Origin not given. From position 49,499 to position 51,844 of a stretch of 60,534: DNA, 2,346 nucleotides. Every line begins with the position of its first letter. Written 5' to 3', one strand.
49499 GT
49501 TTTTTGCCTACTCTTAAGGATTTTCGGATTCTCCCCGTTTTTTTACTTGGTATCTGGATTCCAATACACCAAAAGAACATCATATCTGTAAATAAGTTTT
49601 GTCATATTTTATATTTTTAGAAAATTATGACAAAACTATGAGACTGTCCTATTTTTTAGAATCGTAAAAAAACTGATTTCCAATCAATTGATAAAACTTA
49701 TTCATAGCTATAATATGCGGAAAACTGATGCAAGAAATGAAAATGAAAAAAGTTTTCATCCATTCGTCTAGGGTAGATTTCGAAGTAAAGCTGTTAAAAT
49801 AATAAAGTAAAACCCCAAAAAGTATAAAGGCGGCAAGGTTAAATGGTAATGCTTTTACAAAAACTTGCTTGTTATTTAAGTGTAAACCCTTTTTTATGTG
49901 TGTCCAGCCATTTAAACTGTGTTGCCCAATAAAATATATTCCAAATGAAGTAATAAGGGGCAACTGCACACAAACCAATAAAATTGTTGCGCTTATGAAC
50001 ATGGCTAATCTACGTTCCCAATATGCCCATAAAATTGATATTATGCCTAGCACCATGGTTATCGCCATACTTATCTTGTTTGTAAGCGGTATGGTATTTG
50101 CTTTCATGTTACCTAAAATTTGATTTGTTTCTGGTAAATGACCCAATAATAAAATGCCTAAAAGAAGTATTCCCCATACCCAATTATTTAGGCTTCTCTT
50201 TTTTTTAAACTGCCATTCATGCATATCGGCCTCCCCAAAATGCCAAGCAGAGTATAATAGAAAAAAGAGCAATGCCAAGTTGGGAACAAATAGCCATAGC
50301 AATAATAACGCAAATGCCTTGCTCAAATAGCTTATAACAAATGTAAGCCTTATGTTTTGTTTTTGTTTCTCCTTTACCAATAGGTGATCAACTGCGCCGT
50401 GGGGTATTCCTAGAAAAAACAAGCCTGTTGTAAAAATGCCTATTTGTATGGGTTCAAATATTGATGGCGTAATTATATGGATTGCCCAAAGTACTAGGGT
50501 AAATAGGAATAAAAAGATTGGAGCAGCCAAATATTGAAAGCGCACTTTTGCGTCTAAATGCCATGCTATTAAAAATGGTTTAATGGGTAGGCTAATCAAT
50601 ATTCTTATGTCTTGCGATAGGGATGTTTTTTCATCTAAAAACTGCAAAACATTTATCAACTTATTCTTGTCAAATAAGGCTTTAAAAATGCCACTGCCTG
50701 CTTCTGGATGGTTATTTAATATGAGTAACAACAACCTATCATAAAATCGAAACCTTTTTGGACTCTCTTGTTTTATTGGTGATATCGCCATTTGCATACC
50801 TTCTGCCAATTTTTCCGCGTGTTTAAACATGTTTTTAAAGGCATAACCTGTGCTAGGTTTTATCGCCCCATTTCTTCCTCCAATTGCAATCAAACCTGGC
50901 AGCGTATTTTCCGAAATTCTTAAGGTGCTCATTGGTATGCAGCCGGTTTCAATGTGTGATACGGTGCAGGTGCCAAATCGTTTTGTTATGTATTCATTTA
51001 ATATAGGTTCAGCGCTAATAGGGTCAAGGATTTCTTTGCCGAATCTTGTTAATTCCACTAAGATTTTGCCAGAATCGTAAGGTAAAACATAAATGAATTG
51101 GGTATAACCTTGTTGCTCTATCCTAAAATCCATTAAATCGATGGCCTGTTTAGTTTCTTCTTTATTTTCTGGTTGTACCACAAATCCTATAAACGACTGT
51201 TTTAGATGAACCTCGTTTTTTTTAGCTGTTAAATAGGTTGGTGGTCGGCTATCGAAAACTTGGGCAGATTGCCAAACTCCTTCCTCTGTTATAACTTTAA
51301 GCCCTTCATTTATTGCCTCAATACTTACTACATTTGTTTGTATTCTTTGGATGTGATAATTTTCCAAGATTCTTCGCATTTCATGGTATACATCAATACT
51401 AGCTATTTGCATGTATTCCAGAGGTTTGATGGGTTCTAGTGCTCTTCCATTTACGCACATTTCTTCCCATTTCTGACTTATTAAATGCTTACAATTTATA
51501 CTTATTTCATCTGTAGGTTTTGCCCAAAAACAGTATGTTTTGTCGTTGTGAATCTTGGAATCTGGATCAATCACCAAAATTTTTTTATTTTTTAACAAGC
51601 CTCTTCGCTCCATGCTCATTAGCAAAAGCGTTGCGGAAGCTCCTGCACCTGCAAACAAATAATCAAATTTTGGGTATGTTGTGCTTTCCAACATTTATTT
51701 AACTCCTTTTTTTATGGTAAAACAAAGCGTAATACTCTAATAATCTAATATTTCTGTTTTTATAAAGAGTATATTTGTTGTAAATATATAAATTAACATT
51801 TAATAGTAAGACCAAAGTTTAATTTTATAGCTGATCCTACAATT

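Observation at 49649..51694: Lycopene cyclase and beta-carotene 15,15'-dioxygenase fused in one 681-aa polypeptide next to the rhodopsin gene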

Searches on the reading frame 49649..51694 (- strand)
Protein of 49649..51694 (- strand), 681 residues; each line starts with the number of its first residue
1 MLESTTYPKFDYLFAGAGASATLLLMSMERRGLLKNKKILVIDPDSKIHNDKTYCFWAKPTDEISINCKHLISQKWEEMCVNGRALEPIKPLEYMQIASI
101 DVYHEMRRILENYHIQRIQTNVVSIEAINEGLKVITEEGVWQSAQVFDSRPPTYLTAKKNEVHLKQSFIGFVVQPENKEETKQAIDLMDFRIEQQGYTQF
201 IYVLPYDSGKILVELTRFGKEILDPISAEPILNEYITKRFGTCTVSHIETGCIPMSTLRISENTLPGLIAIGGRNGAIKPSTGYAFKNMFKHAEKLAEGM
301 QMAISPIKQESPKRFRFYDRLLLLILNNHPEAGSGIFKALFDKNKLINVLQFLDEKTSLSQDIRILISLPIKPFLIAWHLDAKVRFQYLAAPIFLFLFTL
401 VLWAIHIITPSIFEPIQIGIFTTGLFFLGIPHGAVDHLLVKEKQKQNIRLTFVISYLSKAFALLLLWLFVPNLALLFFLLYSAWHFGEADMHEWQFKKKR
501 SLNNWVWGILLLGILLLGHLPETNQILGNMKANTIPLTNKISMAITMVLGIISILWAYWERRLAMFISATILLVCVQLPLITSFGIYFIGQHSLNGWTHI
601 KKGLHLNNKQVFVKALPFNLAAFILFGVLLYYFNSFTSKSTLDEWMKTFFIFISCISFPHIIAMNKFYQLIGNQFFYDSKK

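Call 3: search_protein_families(library=pfam, proteins=[window:49649-51694:-], max_evalue=0.01)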
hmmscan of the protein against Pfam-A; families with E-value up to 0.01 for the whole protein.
window:49649-51694:- (681 aa): 2 families
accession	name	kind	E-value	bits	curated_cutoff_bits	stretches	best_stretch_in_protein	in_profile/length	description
PF15461.11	BCD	-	2.6e-38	132.6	28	1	425-667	3-266/267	Beta-carotene 15,15'-dioxygenase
PF05834.18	Lycopene_cycl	-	8.1e-36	124.3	23.4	1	13-374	3-375/380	Lycopene cyclase protein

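Call 4: search_protein_families(library=ncbifam, proteins=[window:49649-51694:-], max_evalue=0.01)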
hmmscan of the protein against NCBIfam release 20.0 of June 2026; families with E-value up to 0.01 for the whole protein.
window:49649-51694:- (681 aa): 4 families
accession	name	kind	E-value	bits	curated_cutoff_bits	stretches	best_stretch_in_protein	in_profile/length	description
TIGR03753.1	blh_monoox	subfamily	3.3e-44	151.5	95.25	1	420-664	2-259/260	beta-carotene 15,15'-dioxygenase, Brp/Blh family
TIGR01790.1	carotene-cycl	subfamily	2.2e-23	83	209.5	1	11-372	1-378/387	lycopene cyclase family protein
TIGR01789.1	lycopene_cycl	equivalog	5.6e-12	45.4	215.2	1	13-368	3-360/370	lycopene beta-cyclase CrtY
NF045687.1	LycopCycCtrL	equivalog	2.5e-09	36.6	500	1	10-306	2-303/410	lycopene beta cyclase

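Call 9: find_homologous_proteins(query=window:49649-51694:-, max_evalue=0.00001)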
Query window:49649-51694:- (681 aa): 1250 proteins with E <= 0.00001 among 8000 candidates; the best 120 are listed.
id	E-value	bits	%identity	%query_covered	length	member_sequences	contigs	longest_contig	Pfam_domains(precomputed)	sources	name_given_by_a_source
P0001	0.0e+0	1551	100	100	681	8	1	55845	PF15461.12,PF05834.19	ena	-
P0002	0.0e+0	1384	88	100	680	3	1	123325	PF15461.12,PF05834.19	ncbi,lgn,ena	-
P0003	9.5e-241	819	54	97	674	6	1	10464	PF15461.12,PF05834.19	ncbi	ncbi:MAG: beta-carotene 15,15'-dioxygenase, Brp/Blh family [Bacteroidota bacterium]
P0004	1.5e-240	818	54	98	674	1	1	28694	PF15461.12,PF05834.19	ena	-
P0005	2.3e-240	817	54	98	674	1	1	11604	PF15461.12,PF05834.19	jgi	jgi:lycopene beta-cyclase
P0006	2.9e-240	817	55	97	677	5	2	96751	PF15461.12,PF05834.19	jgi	jgi:lycopene beta-cyclase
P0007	4.3e-239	813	55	98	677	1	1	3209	PF15461.12,PF05834.19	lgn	-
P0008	1.0e-238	812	55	97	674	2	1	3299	PF15461.12,PF05834.19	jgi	-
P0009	1.8e-238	811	54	98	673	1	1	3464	PF15461.12,PF05834.19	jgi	jgi:lycopene beta-cyclase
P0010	2.6e-238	811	55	98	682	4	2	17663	PF15461.12,PF05834.19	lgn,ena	-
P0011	2.9e-237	807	55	97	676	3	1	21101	PF15461.12,PF05834.19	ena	-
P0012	3.2e-237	807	54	98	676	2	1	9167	PF15461.12,PF05834.19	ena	-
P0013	1.6e-236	805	55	97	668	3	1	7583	PF15461.12,PF05834.19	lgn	-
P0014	5.6e-236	803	54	97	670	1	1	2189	PF15461.12,PF05834.19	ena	-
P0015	5.8e-236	803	54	97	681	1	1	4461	PF15461.12,PF05834.19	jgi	-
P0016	8.1e-236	802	55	97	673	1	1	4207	PF15461.12,PF05834.19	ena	-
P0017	8.2e-236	802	54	97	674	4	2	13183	PF15461.12,PF05834.19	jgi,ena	jgi:lycopene beta-cyclase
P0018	1.0e-235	802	54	97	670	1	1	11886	PF15461.12,PF05834.19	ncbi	-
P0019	1.1e-235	802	54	98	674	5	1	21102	PF15461.12,PF05834.19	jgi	jgi:lycopene beta-cyclase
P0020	1.7e-235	801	54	98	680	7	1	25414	PF15461.12,PF05834.19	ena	-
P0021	3.0e-235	801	55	97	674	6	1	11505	PF15461.12,PF05834.19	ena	-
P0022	5.2e-235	800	54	97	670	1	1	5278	PF15461.12,PF05834.19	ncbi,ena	-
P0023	6.0e-235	800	53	98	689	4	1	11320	PF15461.12,PF05834.19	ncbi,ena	-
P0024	6.1e-235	800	53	97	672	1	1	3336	PF15461.12,PF05834.19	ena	-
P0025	9.1e-235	799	54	97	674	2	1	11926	PF15461.12,PF05834.19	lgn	-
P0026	1.1e-234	799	54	97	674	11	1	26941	PF15461.12,PF05834.19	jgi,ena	jgi:lycopene beta-cyclase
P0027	2.6e-234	797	53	98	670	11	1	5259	PF15461.12,PF05834.19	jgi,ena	jgi:lycopene beta-cyclase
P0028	2.6e-234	797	52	99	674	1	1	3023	PF15461.12,PF05834.19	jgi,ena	jgi:lycopene beta-cyclase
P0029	2.8e-234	797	53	97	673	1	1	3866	PF15461.12,PF05834.19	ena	-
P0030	4.5e-234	797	53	98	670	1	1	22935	PF15461.12,PF05834.19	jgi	jgi:lycopene beta-cyclase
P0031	5.9e-234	796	54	97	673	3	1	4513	PF15461.12,PF05834.19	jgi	jgi:lycopene beta-cyclase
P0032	8.8e-234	796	55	97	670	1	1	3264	PF15461.12,PF05834.19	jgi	-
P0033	3.0e-233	794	54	98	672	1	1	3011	PF15461.12,PF05834.19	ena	-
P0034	3.2e-233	794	54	97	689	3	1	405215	PF15461.12,PF05834.19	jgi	jgi:lycopene beta-cyclase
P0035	6.4e-233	793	53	98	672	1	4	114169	PF15461.12,PF05834.19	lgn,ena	-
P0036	7.4e-233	793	54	97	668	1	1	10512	PF15461.12,PF05834.19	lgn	-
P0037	1.0e-232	792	53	97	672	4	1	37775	PF15461.12,PF05834.19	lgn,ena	-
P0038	1.2e-232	792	53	98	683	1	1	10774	PF15461.12,PF05834.19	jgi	-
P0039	1.4e-232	792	53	98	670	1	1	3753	PF15461.12,PF05834.19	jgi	-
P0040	1.5e-232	792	53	98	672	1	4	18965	PF15461.12,PF05834.19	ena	-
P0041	2.2e-232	791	53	98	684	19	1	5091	PF15461.12,PF05834.19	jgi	jgi:lycopene beta-cyclase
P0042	2.7e-232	791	53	98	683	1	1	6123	PF15461.12,PF05834.19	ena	-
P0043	3.5e-232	790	53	98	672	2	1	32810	PF15461.12,PF05834.19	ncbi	-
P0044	3.6e-232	790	52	98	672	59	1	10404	PF15461.12,PF05834.19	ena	-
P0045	3.8e-232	790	53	98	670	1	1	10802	PF15461.12,PF05834.19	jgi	-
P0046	5.6e-232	790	54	97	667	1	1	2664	PF15461.12,PF05834.19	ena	-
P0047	6.4e-232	790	53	97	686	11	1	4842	PF15461.12,PF05834.19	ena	-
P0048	8.9e-232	789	53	98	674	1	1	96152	PF15461.12,PF05834.19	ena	-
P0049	9.2e-232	789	53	98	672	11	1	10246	PF15461.12,PF05834.19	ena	-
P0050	2.3e-231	788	54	98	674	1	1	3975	PF15461.12,PF05834.19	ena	-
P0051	3.2e-231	787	53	98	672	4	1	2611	PF15461.12,PF05834.19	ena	-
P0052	3.4e-231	787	54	97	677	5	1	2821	PF15461.12,PF05834.19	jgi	jgi:lycopene beta-cyclase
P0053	3.6e-231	787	54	97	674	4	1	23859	PF15461.12,PF05834.19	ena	-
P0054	6.0e-231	786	53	98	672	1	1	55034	PF15461.12,PF05834.19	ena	-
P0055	6.0e-231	786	52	97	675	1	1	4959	PF15461.12,PF05834.19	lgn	-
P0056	2.0e-230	785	53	97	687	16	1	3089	PF15461.12,PF05834.19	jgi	jgi:lycopene beta-cyclase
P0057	2.8e-230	784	52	98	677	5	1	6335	PF15461.12,PF05834.19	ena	-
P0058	3.7e-230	784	53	98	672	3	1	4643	PF15461.12,PF05834.19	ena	-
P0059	1.8e-229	781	53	97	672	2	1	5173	PF15461.12,PF05834.19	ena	-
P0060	2.0e-229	781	52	99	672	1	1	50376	PF15461.12,PF05834.19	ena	-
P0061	2.4e-229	781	54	97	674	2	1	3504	PF15461.12,PF05834.19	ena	-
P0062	8.8e-229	779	52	99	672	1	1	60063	PF15461.12,PF05834.19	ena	-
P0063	1.1e-228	779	52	99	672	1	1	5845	PF15461.12,PF05834.19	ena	-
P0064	6.7e-228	776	52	99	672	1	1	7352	PF15461.12,PF05834.19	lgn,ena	-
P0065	1.6e-227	775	53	98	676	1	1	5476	PF15461.12,PF05834.19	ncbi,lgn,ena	-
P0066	2.2e-227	775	51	99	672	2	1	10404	PF15461.12,PF05834.19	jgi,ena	jgi:lycopene beta-cyclase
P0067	2.4e-227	774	53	98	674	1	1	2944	PF15461.12,PF05834.19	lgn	-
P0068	3.6e-227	774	51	99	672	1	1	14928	PF15461.12,PF05834.19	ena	-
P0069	9.4e-227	772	52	99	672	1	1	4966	PF15461.12,PF05834.19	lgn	-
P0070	1.1e-226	772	52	99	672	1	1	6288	PF15461.12,PF05834.19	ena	-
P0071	1.3e-226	772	52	97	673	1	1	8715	PF15461.12,PF05834.19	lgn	-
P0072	2.7e-226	771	52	98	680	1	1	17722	PF15461.12,PF05834.19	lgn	-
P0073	5.7e-226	770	51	99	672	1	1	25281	PF15461.12,PF05834.19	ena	-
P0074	9.7e-226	769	51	99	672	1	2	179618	PF15461.12,PF05834.19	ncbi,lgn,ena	-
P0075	1.3e-225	769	51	99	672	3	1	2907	PF15461.12,PF05834.19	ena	-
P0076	2.2e-225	768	51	99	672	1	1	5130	PF15461.12,PF05834.19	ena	-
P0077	2.3e-225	768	51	99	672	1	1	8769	PF15461.12,PF05834.19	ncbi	-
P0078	2.5e-225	768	51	99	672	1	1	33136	PF15461.12,PF05834.19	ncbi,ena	-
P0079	3.4e-225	767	51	99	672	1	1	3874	PF15461.12,PF05834.19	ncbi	-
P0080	3.5e-225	767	51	99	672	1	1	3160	PF15461.12,PF05834.19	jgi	jgi:lycopene beta-cyclase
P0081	3.9e-225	767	51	97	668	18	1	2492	PF15461.12,PF05834.19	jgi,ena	jgi:lycopene beta-cyclase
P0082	4.0e-225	767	51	99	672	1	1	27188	PF15461.12,PF05834.19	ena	-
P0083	4.4e-225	767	51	99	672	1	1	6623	PF15461.12,PF05834.19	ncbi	-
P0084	9.9e-225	766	51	99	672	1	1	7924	PF15461.12,PF05834.19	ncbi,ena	-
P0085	1.2e-224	766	50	98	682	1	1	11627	PF15461.12,PF05834.19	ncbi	ncbi:MAG: beta-carotene 15,15'-dioxygenase, Brp/Blh family [Saprospiraceae bacterium]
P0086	2.1e-224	765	51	99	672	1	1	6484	PF15461.12,PF05834.19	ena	-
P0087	2.3e-224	765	51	99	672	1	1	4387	PF15461.12,PF05834.19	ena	-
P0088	3.1e-224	764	51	98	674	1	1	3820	PF15461.12,PF05834.19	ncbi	-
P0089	4.1e-224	764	51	99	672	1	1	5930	PF15461.12,PF05834.19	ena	-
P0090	5.4e-224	763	51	99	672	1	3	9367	PF15461.12,PF05834.19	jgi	-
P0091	6.1e-224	763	51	99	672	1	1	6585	PF15461.12,PF05834.19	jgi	-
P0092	1.7e-223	762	51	99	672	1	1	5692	PF15461.12,PF05834.19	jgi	-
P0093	1.9e-223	762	50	99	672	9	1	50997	PF15461.12,PF05834.19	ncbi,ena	-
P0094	2.7e-223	761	51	99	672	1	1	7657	PF15461.12,PF05834.19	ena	-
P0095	3.7e-223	761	51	98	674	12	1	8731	PF15461.12,PF05834.19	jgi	-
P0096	4.0e-223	760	51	99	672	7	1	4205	PF15461.12,PF05834.19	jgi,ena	jgi:lycopene beta-cyclase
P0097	4.0e-223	760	52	96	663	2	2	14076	PF15461.12,PF05834.19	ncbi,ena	-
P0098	4.1e-223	760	51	99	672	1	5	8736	PF15461.12,PF05834.19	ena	-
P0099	5.5e-223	760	51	99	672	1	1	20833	PF15461.12,PF05834.19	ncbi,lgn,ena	-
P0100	5.8e-223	760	51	98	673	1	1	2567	PF15461.12,PF05834.19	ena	-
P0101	6.4e-223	760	51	99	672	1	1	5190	PF15461.12,PF05834.19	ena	-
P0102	2.2e-222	758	51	99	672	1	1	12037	PF15461.12,PF05834.19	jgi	-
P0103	2.5e-222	758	51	99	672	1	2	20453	PF15461.12,PF05834.19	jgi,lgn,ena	-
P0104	2.5e-222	758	51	99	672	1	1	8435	PF15461.12,PF05834.19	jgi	jgi:lycopene beta-cyclase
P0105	3.7e-222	757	51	99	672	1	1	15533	PF15461.12,PF05834.19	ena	-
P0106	4.8e-222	757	52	97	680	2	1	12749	PF15461.12,PF05834.19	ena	-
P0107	5.4e-222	757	51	98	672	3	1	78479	PF15461.12,PF05834.19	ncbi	-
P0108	6.1e-222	757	51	99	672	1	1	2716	PF15461.12,PF05834.19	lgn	-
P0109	1.2e-221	756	50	99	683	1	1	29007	PF15461.12,PF05834.19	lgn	-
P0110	1.7e-221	755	51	97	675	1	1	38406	PF15461.12,PF05834.19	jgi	jgi:lycopene beta-cyclase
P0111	4.0e-221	754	51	97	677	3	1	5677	PF15461.12,PF05834.19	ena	-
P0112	4.4e-221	754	52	97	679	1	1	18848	PF15461.12,PF05834.19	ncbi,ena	-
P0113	9.2e-221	753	51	97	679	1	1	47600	PF15461.12,PF05834.19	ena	-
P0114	1.3e-220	752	51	97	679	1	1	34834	PF15461.12,PF05834.19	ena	-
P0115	1.4e-220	752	52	97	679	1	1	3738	PF15461.12,PF05834.19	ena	-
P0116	1.6e-220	752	50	99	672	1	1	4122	PF15461.12,PF05834.19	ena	-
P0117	2.9e-220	751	51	97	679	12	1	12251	PF15461.12,PF05834.19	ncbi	-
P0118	3.7e-220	751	51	97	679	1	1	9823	PF15461.12,PF05834.19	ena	-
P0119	3.8e-220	751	51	98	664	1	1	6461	PF15461.12,PF05834.19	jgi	-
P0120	3.9e-220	751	50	97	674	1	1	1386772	PF15461.12,PF05834.19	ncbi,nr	ncbi:MAG: hypothetical protein CFE21_03545 [Bacteroidetes bacterium B1(2017)]|nr:MAG: hypothetical p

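Call 12: find_related_loci(query=window:49649-51694:-, collection=genome_contigs, flank=10000)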
Query window:49649-51694:- (681 aa) in genome_contigs; peptide patterns used: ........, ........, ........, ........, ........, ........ (x = any residue, [..] = any of these).
105 stretches matched a pattern; 10 encode a relative of the query (tblastn E <= 1e-3); 10 distinct loci.
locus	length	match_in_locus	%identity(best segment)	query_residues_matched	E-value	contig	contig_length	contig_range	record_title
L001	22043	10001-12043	95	1-681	0e+0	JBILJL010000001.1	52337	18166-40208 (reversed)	MAG: Bacteroidia bacterium isolate ME2017-06-16_3300042330_group7_bin45 Rohwer_bin1042_scaffold_193_c1, whole genome sho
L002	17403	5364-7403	88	2-681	0e+0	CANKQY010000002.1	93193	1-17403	MAG: Bacteroidetes bacterium isolate TE-Jun18-200 genome assembly, contig: TE-Jun18-C81, whole genome shotgun sequence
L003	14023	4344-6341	52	2-669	0e+0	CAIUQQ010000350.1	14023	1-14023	MAG: uncultured Bacteroidetes bacterium isolate Ja1-D2_bin-1996 genome assembly, contig: bin-1996:350/414, whole genome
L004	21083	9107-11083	51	11-669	0e+0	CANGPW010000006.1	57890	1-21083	MAG: Bacteroidetes bacterium isolate RE-14apr17-15 genome assembly, contig: RE-14apr17-C222, whole genome shotgun sequen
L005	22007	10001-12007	48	1-669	0e+0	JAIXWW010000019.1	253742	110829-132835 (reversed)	MAG: Bacteroidetes bacterium isolate D4_MAG_00032 pond_D4_MAG_00032_000000000002, whole genome shotgun sequence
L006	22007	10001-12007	49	1-669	0e+0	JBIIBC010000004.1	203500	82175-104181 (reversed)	MAG: Bacteroidia bacterium isolate ME2000-06-20pf_3300042868_group1_bin130 Rohwer_bin1047_scaffold_18_c1, whole genome s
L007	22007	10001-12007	49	1-669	0e+0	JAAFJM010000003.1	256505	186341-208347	MAG: Bacteroidetes bacterium isolate bin39.metabat.b16b17b19.001 WN_Bacteroidetes_5_scaffold_3, whole genome shotgun seq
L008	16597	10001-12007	50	1-669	0e+0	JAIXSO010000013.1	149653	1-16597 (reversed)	MAG: Bacteroidetes bacterium isolate C8_MAG_00008 pond_C8_MAG_00008_000000000063, whole genome shotgun sequence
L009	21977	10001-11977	51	11-669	0e+0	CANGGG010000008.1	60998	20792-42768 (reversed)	MAG: Bacteroidetes bacterium isolate Jr-23apr18-60 genome assembly, contig: Jr-23apr18-C159, whole genome shotgun sequen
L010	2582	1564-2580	54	11-349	7e-123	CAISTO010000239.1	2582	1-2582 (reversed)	MAG: uncultured Bacteroidetes bacterium isolate Loclat_bin-04791 genome assembly, contig: bin-04791:239/484, whole genom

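Call 41: search_protein_representatives(protein=window:49649-51694:-)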
Query: 681 residues. Proteins with E-value up to 0.001 (for the whole library): 4560; up to 1e-10: 2370; up to 1e-30: 734. The best 150 are listed.
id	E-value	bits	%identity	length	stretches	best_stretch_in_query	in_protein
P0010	8.3e-239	810.6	55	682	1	5-669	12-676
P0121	1.3e-190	651.4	46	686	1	9-670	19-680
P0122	5.7e-187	639.3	47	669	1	9-670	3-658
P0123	1.9e-182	624.3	44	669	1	9-669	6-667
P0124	3.8e-181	620.1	44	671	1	10-669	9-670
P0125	2.9e-176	603.9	44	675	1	4-670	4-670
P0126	1.6e-171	588.3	43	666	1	10-673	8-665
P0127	1.6e-168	578.4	41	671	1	10-670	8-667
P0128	1.6e-166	571.7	42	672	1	9-669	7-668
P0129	2.6e-159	547.9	40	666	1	10-663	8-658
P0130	2.7e-158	544.5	42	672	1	11-670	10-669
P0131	8.4e-155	533.0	46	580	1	101-670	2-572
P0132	3.6e-141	488.0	41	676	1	9-669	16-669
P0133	2.4e-140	485.3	39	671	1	7-669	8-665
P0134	4.1e-137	474.6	39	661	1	8-670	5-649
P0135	2.0e-129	449.2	37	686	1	8-669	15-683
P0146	7.3e-123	427.5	36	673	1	9-671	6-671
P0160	2.8e-118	412.3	36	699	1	6-669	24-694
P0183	1.6e-109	383.4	33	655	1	14-669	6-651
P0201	4.1e-104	365.5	33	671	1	9-669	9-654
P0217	1.4e-87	310.9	32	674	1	10-669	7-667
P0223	2.4e-77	277.0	42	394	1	9-380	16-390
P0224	2.4e-75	270.4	37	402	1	9-407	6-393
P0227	1.1e-74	268.3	46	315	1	387-669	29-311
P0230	1.2e-67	245.0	37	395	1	9-385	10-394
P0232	5.1e-67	242.9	40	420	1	6-378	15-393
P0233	1.1e-66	241.9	39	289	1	391-669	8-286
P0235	9.6e-65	235.4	37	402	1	10-377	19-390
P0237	3.1e-63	230.4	39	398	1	10-378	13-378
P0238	1.3e-62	228.4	40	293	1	391-669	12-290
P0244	1.6e-59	218.2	38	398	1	10-375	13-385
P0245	5.1e-59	216.5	35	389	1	8-377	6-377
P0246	3.2e-58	213.9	36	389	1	4-375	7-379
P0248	1.9e-56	208.0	37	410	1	9-377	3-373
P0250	3.2e-56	207.3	35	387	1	9-378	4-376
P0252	4.6e-56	206.7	31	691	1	9-667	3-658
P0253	9.3e-56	205.7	34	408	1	9-385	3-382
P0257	9.3e-54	199.1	37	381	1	10-377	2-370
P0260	1.6e-53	198.4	35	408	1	9-377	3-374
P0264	7.4e-53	196.1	34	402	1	9-377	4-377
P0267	6.4e-52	193.0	38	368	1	9-376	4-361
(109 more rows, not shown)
